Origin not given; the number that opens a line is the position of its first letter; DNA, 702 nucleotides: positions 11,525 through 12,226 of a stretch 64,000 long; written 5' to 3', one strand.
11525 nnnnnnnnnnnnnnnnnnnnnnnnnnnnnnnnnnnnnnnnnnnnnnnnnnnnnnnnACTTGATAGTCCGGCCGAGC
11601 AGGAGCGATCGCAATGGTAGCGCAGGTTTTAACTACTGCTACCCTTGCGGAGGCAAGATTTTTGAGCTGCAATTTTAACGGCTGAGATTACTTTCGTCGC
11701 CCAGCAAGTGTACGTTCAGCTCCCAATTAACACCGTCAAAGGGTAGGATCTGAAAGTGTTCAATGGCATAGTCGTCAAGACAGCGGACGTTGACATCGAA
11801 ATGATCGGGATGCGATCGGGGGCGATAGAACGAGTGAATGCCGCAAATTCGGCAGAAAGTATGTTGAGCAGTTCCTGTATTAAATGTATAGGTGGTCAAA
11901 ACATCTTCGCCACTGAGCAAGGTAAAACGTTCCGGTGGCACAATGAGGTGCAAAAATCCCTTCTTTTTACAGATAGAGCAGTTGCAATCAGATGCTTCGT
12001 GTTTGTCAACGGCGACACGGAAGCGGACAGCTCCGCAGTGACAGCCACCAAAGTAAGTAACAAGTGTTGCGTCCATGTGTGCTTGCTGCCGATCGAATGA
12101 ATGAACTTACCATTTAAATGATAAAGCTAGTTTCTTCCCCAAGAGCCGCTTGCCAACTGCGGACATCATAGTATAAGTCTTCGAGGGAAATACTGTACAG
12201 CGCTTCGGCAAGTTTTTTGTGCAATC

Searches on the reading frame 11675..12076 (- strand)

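Call 18: search_protein_families(library=pfam, proteins=[window:11675-12076:-], max_evalue=0.001)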
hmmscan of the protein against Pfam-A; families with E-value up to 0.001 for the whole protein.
window:11675-12076:- (133 aa): 1 family
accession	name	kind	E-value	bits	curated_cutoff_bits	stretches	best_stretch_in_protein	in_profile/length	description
PF04828.22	GFA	-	4.2e-16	59.5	24.3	1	8-102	2-101/115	Glutathione-dependent formaldehyde-activating enzyme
